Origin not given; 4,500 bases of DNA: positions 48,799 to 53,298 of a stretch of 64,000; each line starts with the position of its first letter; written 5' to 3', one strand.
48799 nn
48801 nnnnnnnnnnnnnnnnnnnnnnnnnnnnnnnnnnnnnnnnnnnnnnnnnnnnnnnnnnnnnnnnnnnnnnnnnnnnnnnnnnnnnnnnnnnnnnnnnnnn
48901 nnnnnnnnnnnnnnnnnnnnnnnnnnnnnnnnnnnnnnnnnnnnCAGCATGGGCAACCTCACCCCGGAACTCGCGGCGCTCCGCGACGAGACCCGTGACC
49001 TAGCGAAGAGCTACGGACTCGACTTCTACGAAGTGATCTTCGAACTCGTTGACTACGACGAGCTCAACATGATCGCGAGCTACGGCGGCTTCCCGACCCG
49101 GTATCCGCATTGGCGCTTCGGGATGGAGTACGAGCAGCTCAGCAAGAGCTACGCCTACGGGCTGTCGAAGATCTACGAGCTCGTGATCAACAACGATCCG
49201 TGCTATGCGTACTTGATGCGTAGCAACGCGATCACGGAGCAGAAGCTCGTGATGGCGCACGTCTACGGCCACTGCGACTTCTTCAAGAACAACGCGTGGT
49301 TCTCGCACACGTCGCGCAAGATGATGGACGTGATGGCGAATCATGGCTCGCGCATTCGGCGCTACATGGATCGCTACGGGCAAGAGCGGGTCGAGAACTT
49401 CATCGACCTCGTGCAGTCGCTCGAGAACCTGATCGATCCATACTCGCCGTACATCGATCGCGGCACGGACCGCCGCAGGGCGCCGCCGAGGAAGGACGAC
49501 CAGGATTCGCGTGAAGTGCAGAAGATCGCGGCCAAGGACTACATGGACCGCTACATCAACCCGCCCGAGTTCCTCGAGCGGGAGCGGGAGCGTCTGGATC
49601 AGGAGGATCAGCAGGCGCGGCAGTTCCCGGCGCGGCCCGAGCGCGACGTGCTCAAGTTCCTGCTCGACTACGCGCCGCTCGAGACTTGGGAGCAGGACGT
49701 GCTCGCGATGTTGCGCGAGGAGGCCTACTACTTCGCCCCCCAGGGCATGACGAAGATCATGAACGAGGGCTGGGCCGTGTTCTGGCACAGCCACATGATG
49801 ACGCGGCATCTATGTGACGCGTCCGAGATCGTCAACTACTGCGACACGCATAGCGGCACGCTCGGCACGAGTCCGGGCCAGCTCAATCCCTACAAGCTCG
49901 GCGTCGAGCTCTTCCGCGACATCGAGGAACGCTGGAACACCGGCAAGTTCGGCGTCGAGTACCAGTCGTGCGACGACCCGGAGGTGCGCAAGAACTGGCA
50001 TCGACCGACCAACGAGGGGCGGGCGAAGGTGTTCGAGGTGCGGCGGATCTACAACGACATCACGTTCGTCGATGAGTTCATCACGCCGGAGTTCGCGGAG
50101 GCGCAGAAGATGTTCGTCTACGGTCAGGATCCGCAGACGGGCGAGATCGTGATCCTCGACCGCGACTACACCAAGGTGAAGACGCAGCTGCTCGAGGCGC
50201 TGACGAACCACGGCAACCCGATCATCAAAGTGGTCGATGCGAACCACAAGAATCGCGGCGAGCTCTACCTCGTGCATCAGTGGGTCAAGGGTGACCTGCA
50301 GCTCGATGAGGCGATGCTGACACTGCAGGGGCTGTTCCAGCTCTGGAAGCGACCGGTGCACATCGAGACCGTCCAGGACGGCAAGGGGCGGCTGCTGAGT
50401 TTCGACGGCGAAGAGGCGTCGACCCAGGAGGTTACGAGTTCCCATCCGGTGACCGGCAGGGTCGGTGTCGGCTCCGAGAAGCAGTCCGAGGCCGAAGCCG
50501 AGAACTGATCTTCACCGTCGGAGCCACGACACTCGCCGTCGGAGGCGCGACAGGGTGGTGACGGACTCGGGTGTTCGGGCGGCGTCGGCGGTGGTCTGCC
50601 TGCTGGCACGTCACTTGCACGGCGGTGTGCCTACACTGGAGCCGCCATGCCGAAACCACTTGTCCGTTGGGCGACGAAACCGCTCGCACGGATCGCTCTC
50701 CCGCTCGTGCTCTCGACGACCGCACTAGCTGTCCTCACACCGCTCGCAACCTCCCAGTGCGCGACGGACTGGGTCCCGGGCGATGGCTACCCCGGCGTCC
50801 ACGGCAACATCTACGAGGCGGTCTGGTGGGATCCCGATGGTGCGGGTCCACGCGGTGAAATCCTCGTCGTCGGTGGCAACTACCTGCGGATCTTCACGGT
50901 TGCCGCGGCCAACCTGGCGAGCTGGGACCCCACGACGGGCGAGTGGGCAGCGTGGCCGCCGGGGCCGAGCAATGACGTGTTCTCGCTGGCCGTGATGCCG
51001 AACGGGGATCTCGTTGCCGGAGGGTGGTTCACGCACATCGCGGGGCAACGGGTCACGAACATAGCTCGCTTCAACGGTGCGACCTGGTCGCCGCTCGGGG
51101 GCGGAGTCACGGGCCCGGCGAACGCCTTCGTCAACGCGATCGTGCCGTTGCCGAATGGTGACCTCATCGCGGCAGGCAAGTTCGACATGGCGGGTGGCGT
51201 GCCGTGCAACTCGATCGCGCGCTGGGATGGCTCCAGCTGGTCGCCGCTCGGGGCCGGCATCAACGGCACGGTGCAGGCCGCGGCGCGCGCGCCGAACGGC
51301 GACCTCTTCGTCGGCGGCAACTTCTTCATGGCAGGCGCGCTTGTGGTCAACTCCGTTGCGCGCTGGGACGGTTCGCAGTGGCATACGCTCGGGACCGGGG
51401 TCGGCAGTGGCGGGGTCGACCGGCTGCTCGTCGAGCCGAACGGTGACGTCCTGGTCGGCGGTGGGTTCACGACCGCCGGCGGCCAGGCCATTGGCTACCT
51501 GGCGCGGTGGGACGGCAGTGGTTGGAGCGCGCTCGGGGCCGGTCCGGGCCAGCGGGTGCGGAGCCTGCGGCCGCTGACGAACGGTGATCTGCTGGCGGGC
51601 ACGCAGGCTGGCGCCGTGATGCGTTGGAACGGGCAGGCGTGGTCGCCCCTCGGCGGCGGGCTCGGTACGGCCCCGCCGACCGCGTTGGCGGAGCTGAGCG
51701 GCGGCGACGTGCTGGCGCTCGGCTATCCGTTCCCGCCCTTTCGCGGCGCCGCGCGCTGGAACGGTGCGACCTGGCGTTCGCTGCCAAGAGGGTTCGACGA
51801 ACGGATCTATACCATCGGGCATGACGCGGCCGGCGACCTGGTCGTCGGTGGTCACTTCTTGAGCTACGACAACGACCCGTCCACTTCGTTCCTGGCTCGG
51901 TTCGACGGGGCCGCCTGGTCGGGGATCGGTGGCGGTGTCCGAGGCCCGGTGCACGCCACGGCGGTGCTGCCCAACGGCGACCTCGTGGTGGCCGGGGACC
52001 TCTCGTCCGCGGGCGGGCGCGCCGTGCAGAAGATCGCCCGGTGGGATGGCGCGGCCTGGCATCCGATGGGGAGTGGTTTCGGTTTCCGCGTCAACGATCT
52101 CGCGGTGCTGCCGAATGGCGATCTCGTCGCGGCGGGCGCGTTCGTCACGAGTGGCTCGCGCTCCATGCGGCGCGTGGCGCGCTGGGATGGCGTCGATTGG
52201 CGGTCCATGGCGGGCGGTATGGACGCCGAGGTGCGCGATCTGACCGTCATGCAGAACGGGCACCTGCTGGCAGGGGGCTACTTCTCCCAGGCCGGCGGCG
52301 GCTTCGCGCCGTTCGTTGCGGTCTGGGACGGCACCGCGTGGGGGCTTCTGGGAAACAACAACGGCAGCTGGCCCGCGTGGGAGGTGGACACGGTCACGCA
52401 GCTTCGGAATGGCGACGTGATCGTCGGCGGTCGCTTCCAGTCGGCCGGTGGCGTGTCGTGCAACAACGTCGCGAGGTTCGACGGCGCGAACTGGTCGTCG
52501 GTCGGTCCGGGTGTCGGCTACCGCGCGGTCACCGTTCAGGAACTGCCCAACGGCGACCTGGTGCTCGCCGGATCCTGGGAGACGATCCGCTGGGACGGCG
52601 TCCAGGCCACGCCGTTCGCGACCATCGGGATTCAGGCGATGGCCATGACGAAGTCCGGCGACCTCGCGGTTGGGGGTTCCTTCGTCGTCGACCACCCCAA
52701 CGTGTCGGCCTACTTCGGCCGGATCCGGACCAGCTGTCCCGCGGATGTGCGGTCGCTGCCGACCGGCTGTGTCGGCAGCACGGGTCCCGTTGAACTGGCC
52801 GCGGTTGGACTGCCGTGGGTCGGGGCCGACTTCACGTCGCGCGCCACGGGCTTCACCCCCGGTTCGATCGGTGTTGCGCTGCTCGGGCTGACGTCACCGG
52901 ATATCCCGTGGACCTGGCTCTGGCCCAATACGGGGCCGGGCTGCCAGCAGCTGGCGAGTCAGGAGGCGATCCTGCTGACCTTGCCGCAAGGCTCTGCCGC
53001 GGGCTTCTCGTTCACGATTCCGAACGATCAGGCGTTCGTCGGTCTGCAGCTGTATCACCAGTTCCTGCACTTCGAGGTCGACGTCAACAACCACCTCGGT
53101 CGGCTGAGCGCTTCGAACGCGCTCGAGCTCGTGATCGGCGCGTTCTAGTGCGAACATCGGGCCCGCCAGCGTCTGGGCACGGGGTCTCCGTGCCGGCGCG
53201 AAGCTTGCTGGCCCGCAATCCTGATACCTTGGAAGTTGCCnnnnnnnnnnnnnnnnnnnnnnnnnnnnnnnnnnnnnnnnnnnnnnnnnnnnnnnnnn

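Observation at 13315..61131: Gln at the predicted +1 position of essentially every Sec-type signal peptide in the window (a Q-rule)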

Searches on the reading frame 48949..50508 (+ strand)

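Call 67: search_protein_families(library=pfam, proteins=[window:48949-50508:+], max_evalue=0.00001)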
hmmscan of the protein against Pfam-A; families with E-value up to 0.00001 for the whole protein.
window:48949-50508:+ (519 aa): 2 families
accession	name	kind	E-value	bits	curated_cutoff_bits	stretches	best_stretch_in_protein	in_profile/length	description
PF04293.20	SpoVR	-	4.9e-136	454.1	27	1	7-422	6-406/407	SpoVR like protein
PF24755.2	SpoVR_C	-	1.2e-06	28.9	27.6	1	424-476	1-54/55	SpoVR-like C-terminal domain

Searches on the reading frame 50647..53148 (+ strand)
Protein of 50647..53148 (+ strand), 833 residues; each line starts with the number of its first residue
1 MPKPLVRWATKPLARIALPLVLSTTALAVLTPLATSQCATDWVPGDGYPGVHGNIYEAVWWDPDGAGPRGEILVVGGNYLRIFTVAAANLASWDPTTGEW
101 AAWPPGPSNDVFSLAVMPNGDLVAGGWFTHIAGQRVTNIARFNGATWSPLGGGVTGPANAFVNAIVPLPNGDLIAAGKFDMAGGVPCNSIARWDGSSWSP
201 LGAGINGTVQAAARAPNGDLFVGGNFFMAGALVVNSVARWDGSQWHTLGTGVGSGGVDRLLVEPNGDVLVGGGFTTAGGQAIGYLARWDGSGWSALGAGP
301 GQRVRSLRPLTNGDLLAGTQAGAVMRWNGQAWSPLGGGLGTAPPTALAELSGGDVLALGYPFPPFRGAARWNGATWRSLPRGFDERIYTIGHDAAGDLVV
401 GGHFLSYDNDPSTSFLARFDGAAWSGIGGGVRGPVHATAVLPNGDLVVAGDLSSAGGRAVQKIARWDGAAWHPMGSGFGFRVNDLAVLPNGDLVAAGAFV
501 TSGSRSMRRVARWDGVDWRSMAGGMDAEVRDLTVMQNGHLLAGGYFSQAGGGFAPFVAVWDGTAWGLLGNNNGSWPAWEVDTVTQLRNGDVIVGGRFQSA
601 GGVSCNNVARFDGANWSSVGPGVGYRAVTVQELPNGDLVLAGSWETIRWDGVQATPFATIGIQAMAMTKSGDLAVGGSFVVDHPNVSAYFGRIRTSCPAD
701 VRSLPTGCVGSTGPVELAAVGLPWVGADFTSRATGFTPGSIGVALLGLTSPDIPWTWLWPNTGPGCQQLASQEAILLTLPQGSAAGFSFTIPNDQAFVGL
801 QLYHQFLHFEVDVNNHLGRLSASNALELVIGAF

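Call 36: search_protein_families(library=pfam, proteins=[window:50647-53148:+], max_evalue=0.01)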
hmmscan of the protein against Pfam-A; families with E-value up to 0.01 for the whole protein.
window:50647-53148:+ (833 aa): 4 families
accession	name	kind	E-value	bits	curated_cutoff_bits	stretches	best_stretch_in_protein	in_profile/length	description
PF12768.13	Rax2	-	2.9e-26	92.8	28.8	4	157-211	22-78/254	Rax2 C-terminal beta propeller domain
PF17164.10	DUF5122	-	4.8e-20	72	27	2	118-143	2-27/36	Domain of unknown function (DUF5122) beta-propeller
PF19565.4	DUF6087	-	1.4e-08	35.3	27.1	0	459-475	42-58/99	Family of unknown function (DUF6087)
PF00400.38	WD40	-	3.2e-06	27.9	27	0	481-498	13-30/39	WD domain, G-beta repeat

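Call 37: search_protein_families(library=ncbifam, proteins=[window:50647-53148:+], max_evalue=0.01)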
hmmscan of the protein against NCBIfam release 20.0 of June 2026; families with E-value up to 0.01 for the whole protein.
window:50647-53148:+ (833 aa): 1 family
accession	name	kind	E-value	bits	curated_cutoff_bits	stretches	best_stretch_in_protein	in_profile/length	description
TIGR02608.1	delta_60_rpt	domain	1e-05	25.3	76.5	0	481-498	2-19/55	delta-60 repeat domain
